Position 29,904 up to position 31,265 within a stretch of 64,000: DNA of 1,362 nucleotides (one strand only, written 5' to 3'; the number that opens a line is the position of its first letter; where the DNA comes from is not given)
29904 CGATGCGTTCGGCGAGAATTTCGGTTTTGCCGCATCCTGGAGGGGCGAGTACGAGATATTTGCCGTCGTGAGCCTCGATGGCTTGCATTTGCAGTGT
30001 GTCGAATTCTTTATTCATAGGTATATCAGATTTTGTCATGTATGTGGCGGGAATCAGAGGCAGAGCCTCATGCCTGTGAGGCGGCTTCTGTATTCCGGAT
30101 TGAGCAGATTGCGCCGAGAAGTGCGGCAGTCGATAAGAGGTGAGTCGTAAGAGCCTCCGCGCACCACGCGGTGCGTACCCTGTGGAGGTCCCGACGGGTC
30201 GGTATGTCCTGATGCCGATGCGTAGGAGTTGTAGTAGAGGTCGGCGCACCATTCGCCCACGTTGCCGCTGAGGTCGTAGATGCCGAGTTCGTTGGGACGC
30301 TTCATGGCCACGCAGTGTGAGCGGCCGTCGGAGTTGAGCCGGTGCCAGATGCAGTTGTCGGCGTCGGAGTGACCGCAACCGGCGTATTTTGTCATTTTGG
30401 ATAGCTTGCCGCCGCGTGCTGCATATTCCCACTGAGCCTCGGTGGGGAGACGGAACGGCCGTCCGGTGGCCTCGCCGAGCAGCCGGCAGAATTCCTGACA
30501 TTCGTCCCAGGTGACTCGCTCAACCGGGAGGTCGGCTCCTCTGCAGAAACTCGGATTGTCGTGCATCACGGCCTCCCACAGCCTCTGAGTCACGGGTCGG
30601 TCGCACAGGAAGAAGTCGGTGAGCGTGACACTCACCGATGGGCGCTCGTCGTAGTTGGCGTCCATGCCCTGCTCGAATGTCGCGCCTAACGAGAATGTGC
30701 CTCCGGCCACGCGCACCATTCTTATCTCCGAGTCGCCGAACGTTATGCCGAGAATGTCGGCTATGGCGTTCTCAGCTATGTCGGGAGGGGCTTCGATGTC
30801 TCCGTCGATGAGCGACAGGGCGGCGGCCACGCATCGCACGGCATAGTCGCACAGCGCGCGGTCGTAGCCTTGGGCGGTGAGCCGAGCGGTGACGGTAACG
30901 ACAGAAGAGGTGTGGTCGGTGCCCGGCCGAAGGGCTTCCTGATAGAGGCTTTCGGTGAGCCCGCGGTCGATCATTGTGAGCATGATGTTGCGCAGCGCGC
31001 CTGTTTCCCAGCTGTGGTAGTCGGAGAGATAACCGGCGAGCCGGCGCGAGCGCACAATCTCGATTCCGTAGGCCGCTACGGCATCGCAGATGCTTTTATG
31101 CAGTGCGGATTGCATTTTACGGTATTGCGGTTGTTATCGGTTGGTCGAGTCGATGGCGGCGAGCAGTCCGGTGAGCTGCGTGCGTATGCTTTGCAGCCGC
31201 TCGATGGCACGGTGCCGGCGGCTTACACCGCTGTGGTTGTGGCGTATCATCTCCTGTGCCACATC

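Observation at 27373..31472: MerR, cytoplasmic FGE-domain protein and helicase-exonuclease as one tight gene string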

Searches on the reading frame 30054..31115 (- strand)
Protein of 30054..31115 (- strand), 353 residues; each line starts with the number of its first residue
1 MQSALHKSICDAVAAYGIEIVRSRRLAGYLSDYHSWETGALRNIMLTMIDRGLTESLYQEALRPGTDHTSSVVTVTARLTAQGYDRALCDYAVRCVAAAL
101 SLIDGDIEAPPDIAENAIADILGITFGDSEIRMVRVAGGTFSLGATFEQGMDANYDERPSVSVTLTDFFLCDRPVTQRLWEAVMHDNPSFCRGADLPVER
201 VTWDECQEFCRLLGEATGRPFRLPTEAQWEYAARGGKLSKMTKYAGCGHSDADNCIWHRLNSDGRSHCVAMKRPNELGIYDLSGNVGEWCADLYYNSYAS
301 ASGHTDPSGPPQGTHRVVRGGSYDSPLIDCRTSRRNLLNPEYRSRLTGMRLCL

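Call 3: search_protein_families(library=pfam, proteins=[window:30054-31115:-], max_evalue=0.01)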
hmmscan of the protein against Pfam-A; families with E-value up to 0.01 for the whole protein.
window:30054-31115:- (353 aa): 1 family
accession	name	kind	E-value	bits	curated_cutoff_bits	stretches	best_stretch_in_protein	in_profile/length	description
PF03781.23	FGE-sulfatase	-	5e-42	144.8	23.3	1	132-351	4-253/255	Sulfatase-modifying factor enzyme 1-like domain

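Call 4: search_protein_families(library=padloc, proteins=[window:30054-31115:-], max_evalue=0.01)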
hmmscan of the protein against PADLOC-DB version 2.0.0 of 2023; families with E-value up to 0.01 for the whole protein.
window:30054-31115:- (353 aa): 0 families

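Call 5: search_protein_families(library=ncbifam, proteins=[window:30054-31115:-], max_evalue=0.01)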
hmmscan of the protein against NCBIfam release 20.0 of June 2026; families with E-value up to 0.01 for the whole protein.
window:30054-31115:- (353 aa): 9 families
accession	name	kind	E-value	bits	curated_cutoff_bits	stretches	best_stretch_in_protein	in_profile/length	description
TIGR03525.2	GldK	equivalog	1.1e-20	74.4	350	1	195-334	219-386/408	T9SS ring complex lipoprotein PorK/GldK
TIGR03440.2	egtB_TIGR03440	equivalog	5.9e-20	71.7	360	2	195-351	273-412/413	ergothioneine biosynthesis protein EgtB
NF051459.1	pyoverdine_PvdO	equivalog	6e-20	71.5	500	1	184-351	106-276/280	dihydropyoverdine dehydrogenase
NF041186.1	SenA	equivalog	4.3e-15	56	420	1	195-352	270-381/382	selenoneine synthase SenA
TIGR02171.1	Fb_sc_TIGR02171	subfamily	2.4e-09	35.8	544.35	1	218-325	156-250/912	TIGR02171 family lipoprotein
TIGR04344.1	ovoA_Nterm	equivalog_domain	3.6e-09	36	400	1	195-339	295-432/444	5-histidylcysteine sulfoxide synthase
TIGR03524.1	GldJ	equivalog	1.2e-08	34.1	458.2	1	269-294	340-365/559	gliding motility lipoprotein GldJ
TIGR03530.1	GldJ_short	equivalog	5.4e-05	22.3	382.9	0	273-295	296-318/396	gliding motility lipoprotein GldJ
TIGR04373.1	egtB_X_signatur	signature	0.0007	19.7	71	1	308-352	5-49/50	EgtB-related enzyme signature domain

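Call 6: find_homologous_proteins(query=window:30054-31115:-)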
Query window:30054-31115:- (353 aa): 4385 proteins with E <= 0.001 among 8000 candidates; the best 120 are listed.
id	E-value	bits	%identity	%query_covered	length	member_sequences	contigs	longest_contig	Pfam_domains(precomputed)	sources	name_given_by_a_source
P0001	9.5e-235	797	97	100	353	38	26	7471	PF03781.23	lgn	-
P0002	1.9e-147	509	63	99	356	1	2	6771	PF03781.23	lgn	-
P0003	6.3e-133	462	49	71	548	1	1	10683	PF00404.25,PF03781.23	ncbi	ncbi:MAG: SUMF1/EgtB/PvdO family nonheme iron enzyme [Sodaliphilus sp.]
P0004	3.7e-130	453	48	68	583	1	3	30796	PF03781.23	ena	-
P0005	7.7e-129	448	47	66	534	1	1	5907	PF03781.23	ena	-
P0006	1.9e-127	444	48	71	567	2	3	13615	PF03781.23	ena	-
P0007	7.2e-125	435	52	63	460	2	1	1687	PF03781.23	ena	-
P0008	1.1e-124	434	56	99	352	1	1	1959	PF03781.23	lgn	-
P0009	1.2e-124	434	51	63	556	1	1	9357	PF03781.23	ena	-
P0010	3.2e-124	433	47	74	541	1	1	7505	PF03781.23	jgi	jgi:formylglycine-generating enzyme required for sulfatase activity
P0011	7.6e-124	432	48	66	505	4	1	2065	PF14226.13,PF03781.23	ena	-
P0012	5.1e-123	429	45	74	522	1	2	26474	PF03781.23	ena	-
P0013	7.8e-120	419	44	76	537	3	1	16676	PF14226.13,PF03781.23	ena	-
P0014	5.4e-119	416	49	63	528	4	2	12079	PF03781.23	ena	-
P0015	1.0e-118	415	46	71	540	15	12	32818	PF03781.23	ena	-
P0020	2.9e-115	404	53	99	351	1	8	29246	PF03781.23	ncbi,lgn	-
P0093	2.3e-82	295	40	99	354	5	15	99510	PF03781.23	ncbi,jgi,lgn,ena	jgi:hypothetical protein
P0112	6.8e-75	271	36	99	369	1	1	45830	PF03781.23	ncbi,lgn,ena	-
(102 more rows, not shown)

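Call 8: find_related_loci(query=A1, collection=genome_contigs, flank=10000)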
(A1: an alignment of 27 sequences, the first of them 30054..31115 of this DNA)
Query A1 (353 aa) in genome_contigs; peptide patterns used: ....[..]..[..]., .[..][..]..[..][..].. (x = any residue, [..] = any of these).
600 stretches matched a pattern (row limit reached: there are more); 573 encode a relative of the query (tblastn E <= 1e-3); the best 80 are kept; 80 distinct loci.
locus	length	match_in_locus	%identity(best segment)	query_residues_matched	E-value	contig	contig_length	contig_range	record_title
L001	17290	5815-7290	48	101-352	2e-70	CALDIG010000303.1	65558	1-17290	MAG TPA_asm: uncultured Prevotellaceae bacterium isolate ERR1278105_bin.98_CONCOCT_v1.1_MAG genome assembly, contig: ERZ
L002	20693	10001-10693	47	114-353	3e-66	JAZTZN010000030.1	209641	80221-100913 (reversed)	MAG: Muribaculaceae bacterium isolate T1900045324_YK20190013.MAGScoT_cleanbin_000003 SGB_6408_k141_1357235, whole genome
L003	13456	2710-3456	45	96-352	2e-65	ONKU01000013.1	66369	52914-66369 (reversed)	uncultured Prevotellaceae bacterium isolate RUG401 genome assembly, contig: scaffold_108, whole genome shotgun sequence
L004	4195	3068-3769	49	121-353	7e-65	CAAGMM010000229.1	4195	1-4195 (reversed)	MAG TPA_asm: Bacteroidales bacterium, isolate HGM05159, WGS project CAAGMM010000000 data, contig: SRS476833_52_k119_2401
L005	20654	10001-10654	49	131-353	2e-63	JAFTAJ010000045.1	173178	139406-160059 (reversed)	MAG: Bacteroidaceae bacterium isolate RGIG3638 Goat_Rumen.Co__c2824510, whole genome shotgun sequence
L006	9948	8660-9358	46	105-353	4e-62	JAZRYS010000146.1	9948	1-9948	MAG: Candidatus Aphodosoma sp. isolate T1900044949_TA20190002.MAGScoT_cleanbin_000044 SGB_3548_k141_2014503, whole genom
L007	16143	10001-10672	47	121-353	8e-62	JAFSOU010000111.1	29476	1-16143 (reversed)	MAG: Bacteroidales bacterium isolate RGIG3337 Goat_Reticulum-6__c454220, whole genome shotgun sequence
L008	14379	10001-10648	51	133-351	3e-61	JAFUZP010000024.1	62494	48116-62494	MAG: Alloprevotella sp. isolate RGIG4970 Roe_deer_Rumen-4__c2135, whole genome shotgun sequence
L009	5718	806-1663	39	72-353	9e-61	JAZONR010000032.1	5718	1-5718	MAG: Bacteroidaceae bacterium isolate T1900045637_YK20190331.MAGScoT_cleanbin_000009 SGB_8102_k141_409688, whole genome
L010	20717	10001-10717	46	119-353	2e-60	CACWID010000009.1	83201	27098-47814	MAG: uncultured Bacteroidales bacterium isolate RUG10614 genome assembly, contig: RUG10614_asm_9, whole genome shotgun s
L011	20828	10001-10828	42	87-353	7e-61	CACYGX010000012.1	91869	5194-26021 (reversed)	MAG: uncultured Bacteroidales bacterium isolate RUG11934 genome assembly, contig: RUG11934_asm_12, whole genome shotgun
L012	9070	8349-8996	52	133-353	4e-60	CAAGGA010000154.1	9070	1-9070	MAG TPA_asm: uncultured Prevotella sp., isolate HGM04903, WGS project CAAGGA010000000 data, contig: SRS476193_3_k119_338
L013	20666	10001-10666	47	130-353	2e-59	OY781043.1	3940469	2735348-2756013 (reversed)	MAG: Bacteroidales bacterium isolate 41a8a640-8181-446c-a524-684717726101 genome assembly, chromosome: 1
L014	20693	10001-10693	46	119-353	1e-59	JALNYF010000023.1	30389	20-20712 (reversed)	MAG: Bacteroidales bacterium isolate SO_2017_CLC bin 8 scaffold_1671_c1_PH3_2017, whole genome shotgun sequence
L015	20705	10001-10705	46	104-353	8e-59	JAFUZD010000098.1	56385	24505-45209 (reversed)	MAG: Prevotella sp. isolate RGIG4958 Roe_deer_Rumen-4__c179532, whole genome shotgun sequence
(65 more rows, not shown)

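Call 9: find_encoding_contigs(protein=P0093, flank=8000, max_places=4)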
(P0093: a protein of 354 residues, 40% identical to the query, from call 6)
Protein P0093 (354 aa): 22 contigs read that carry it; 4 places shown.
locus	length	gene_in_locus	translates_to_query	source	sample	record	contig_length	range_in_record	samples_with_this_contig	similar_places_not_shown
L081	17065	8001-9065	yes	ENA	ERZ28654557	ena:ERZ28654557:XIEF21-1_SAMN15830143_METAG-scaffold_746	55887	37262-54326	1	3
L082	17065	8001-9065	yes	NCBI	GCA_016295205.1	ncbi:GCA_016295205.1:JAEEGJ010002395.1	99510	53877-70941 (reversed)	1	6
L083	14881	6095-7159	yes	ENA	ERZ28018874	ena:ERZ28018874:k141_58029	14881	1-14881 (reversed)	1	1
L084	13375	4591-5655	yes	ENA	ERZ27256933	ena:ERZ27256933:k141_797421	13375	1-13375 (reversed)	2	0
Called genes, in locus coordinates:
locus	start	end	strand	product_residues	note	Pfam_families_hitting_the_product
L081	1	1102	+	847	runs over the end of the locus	PF08665:PglZ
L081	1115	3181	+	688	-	PF20442:BrxL_N, PF13337:BrxL_ATPase, PF16565:MIT_C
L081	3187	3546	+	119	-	PF15616:TerY_C (weak)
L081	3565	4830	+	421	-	PF00069:Pkinase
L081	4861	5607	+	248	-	PF00092:VWA (weak)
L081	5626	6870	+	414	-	PF13672:PP2C_2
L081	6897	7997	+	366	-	-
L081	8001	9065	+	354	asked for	PF03781:FGE-sulfatase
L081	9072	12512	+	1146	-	PF00580:UvrD-helicase, PF13245:AAA_19, PF13361:UvrD_C, PF00929:RNase_T, PF13538:UvrD_C_2 (faint)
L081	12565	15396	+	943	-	PF00580:UvrD-helicase (weak), PF13086:AAA_11, PF13245:AAA_19, PF13604:AAA_30, PF01443:Viral_helicase1 (faint), PF09848:SLFN-g3_helicase (faint), PF13086:AAA_11, PF13087:AAA_12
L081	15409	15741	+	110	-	PF13280:WYL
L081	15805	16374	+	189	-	PF20347:DUF6642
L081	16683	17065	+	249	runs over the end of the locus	PF00142:Fer4_NifH (weak), PF01656:CbiA, PF02374:ArsA_ATPase (weak), PF06564:CBP_BcsQ, PF07015:VirC1 (faint), PF09140:MipZ, PF10609:ParA, PF13614:AAA_31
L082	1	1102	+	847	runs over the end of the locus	PF08665:PglZ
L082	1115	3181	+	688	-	PF20442:BrxL_N, PF13337:BrxL_ATPase, PF16565:MIT_C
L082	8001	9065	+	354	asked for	PF03781:FGE-sulfatase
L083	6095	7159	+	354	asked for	PF03781:FGE-sulfatase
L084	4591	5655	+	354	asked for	PF03781:FGE-sulfatase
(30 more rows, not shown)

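Call 10: find_encoding_contigs(protein=P0020, flank=8000, max_places=3)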
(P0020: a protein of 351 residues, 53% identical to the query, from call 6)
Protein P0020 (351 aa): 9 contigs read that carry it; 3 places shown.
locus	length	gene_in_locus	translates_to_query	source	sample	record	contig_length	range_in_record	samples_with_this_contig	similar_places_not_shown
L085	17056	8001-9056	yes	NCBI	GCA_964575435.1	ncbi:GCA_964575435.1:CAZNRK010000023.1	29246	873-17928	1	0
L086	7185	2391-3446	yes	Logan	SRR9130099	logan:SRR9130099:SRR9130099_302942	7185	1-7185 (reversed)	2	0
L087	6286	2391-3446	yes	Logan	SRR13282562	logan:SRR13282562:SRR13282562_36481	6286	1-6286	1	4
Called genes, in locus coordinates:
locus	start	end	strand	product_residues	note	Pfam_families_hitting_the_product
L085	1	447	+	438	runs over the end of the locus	?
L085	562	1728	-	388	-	PF00924:MS_channel_2nd, PF21082:MS_channel_3rd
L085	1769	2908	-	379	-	PF03415:Peptidase_C11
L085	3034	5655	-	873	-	PF01411:tRNA-synt_2c, PF07973:tRNA_SAD, PF02272:DHHA1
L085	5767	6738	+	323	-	PF01551:Peptidase_M23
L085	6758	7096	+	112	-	PF00376:MerR, PF13411:MerR_1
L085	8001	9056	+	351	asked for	PF03781:FGE-sulfatase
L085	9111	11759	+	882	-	PF00580:UvrD-helicase, PF13245:AAA_19, PF13361:UvrD_C, PF00929:RNase_T, PF13361:UvrD_C, PF13538:UvrD_C_2 (faint)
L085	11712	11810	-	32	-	-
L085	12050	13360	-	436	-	PF04536:TPM_phosphatase, PF13453:Zn_ribbon_TFIIB (weak)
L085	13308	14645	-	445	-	PF01966:HD (weak), PF13286:HD_assoc (faint)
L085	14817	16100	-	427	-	PF01554:MatE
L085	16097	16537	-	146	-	PF02502:LacAB_rpiB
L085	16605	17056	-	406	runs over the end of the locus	PF00926:DHBP_synthase, PF00925:GTP_cyclohydro2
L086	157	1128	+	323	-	PF01551:Peptidase_M23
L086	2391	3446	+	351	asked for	PF03781:FGE-sulfatase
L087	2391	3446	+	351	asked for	PF03781:FGE-sulfatase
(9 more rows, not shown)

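Call 11: find_encoding_contigs(protein=P0112, flank=8000, max_places=3)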
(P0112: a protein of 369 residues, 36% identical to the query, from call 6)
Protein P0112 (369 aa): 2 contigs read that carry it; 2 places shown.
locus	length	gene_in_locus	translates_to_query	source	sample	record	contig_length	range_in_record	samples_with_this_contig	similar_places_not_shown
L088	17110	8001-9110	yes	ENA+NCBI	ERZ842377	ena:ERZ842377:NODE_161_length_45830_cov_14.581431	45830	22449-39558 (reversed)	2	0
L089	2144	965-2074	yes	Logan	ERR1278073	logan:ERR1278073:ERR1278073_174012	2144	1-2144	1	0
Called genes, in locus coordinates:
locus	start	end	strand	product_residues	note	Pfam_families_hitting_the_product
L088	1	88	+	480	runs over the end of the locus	-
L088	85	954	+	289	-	-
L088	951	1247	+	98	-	PF27806:HxsD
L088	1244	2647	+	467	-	PF04055:Radical_SAM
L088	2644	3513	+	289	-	PF04055:Radical_SAM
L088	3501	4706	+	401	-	-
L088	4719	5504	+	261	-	PF00520:Ion_trans, PF07885:Ion_trans_2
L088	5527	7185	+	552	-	-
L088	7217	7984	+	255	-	PF01223:Endonuclease_NS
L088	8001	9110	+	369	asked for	PF03781:FGE-sulfatase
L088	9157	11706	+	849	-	PF00580:UvrD-helicase, PF13245:AAA_19, PF13361:UvrD_C, PF00929:RNase_T, PF13538:UvrD_C_2 (faint)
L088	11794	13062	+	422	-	PF00069:Pkinase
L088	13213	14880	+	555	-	PF05970:PIF1, PF13245:AAA_19 (faint)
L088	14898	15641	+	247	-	PF00092:VWA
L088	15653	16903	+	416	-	PF13672:PP2C_2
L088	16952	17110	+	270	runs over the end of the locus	PF00515:TPR_1 (faint), PF07719:TPR_2 (faint), PF14559:TPR_19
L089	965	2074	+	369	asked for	PF03781:FGE-sulfatase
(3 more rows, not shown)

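Call 21: search_solved_structures(query=A1, max_evalue=0.001, show_alignments=3)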
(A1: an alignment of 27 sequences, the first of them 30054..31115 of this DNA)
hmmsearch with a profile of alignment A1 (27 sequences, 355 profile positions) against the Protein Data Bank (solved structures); distinct sequences matched with E-value up to 0.001: 30.
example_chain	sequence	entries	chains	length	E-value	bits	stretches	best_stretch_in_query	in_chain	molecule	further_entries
2y3c_A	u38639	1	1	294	7e-55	189.7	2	217-352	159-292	TREPONEMA DENTICOLA VARIABLE PROTEIN 1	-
6muj_A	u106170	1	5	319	1e-31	113.6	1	194-352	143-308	Formylglycine-generating enzyme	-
2q17_A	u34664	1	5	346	1.4e-31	113.1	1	194-352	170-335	formylglycine generating enzyme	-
5nxl_A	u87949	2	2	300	7.6e-27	97.5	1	177-352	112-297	Non-specific serine/threonine protein kinase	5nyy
6s07_A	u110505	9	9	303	2.6e-26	95.8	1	177-352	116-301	Formylglycine-generating enzyme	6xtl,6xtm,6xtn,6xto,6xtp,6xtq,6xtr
2aft_X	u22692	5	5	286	2e-24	89.5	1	191-352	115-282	Sulfatase modifying factor 1 | Sulfatase-modifying factor 1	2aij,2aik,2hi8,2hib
31dc_A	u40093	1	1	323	2.3e-24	89.3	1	191-352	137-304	Formylglycine-generating enzyme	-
1y1e_X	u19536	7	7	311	8.4e-24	87.5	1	191-352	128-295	C-alpha-formyglycine-generating enzyme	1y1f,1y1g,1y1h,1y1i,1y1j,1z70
2aii_X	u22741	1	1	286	8.7e-24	87.5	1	191-352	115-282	Sulfatase modifying factor 1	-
5ssy_A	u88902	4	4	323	9.9e-24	87.3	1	191-352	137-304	Formylglycine-generating enzyme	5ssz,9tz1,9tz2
8aru_A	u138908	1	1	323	1e-23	87.2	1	191-352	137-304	Formylglycine-generating enzyme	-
5ssx_A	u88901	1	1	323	1.2e-23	87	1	191-352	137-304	Formylglycine-generating enzyme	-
2afy_X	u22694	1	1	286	4.5e-23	85.1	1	191-352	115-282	Sulfatase modifying factor 1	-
9myj_B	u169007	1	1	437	1.6e-21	80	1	193-352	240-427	Lipoprotein, putative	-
9p6h_B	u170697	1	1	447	1.7e-21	79.9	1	193-352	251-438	Lipoprotein, putative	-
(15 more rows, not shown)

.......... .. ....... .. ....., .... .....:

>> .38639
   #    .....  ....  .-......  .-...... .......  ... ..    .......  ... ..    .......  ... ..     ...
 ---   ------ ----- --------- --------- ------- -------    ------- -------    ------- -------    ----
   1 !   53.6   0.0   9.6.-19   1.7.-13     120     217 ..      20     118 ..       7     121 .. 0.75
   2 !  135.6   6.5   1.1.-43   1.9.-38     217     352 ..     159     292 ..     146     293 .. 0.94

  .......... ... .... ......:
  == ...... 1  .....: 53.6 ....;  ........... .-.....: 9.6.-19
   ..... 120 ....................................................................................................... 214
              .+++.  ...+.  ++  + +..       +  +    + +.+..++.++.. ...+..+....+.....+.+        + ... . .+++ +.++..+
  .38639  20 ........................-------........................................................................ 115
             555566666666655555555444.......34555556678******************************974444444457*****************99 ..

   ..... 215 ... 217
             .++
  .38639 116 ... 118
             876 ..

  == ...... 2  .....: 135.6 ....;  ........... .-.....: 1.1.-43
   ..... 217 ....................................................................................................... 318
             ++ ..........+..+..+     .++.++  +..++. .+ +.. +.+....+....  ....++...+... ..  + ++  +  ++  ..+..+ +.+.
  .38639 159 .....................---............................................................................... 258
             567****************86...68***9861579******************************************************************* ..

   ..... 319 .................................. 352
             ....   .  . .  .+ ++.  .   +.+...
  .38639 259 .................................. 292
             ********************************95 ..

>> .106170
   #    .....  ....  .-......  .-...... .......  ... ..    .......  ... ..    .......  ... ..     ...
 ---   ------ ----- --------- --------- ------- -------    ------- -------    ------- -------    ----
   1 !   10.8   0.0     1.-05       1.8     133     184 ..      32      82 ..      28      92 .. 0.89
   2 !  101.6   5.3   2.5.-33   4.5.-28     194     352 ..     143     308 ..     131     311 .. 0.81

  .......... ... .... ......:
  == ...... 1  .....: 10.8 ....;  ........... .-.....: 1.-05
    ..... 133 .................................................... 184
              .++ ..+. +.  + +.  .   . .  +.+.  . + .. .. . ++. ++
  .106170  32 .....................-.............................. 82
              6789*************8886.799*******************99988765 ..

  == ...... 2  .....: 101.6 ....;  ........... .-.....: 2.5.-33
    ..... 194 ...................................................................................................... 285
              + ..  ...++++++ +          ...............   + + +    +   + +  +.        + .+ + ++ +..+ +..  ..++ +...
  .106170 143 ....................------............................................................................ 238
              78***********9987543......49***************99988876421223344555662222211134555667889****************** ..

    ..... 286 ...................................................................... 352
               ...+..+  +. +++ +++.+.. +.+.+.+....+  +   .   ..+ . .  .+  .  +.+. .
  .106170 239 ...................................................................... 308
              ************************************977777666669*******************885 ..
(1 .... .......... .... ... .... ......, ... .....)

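Call 30: predict_structure(alignment_id=A1)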
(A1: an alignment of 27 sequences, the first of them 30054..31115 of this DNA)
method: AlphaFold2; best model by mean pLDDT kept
length: 353 residues; sequences in the alignment: 27
mean_pLDDT: 77.5   pTM: 0.60
mean pLDDT of the five models: 77.5, 74.7, 74.7, 72.0, 71.2
residues with pLDDT >= 90: 105; 70-90: 144; 50-70: 63; < 50: 41
segments of 3 or more residues with pLDDT < 50: 115-118, 148-154, 283-289, 309-311, 320-324, 326-336
pLDDT, mean of each block of 10 residues (from residue 1): 86 96 90 79 88 95 87 92 85 96 86 55 86 89 59 50 85 91 94 86 91 93 84 80 66 71 68 79 47 64 57 56 47 53 78 91
secondary structure, 60 per line:
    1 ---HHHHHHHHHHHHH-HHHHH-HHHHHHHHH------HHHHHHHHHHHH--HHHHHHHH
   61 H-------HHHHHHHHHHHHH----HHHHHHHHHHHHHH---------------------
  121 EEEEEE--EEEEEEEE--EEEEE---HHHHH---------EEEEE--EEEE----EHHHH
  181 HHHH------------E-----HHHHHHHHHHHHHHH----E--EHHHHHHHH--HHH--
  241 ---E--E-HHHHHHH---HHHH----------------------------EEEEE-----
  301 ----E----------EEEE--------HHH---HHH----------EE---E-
elements in order: H4-16 H18-22 H24-32 H39-50 H53-61 H69-81 H86-99 E121-126 E129-136 E139-143 H147-151 E161-165 E168-171 H177-184 H203-217 H226-233 H249-255 H259-262 E291-295 E316-319

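Call 35: search_protein_families(library=pfam, proteins=[L081:6897-7997:+, L088:5527-7185:+], max_evalue=0.01)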
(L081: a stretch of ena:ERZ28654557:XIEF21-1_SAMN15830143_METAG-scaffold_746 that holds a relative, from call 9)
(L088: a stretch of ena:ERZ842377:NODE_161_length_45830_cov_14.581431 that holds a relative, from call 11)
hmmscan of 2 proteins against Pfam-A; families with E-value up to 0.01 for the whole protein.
L081:6897-7997:+ (366 aa): 1 family
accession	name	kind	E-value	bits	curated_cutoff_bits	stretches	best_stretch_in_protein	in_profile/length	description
PF02893.26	GRAM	-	0.0045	17.3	23.6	1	298-329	30-65/112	GRAM domain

L088:5527-7185:+ (552 aa): 3 families
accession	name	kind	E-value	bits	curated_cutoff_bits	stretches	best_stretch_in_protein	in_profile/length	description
PF04326.19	SLFN_AlbA_2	-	1.3e-11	45.5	25.3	1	14-144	1-117/118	Schlafen, AlbA_2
PF13749.12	HATPase_c_4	-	1.1e-10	41.8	26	1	328-409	5-89/89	Putative ATP-dependent DNA helicase recG C-terminal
PF22734.1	NNH2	-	0.00053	20.2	27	1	439-478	2-41/181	NACHT N-terminal Helical domain 2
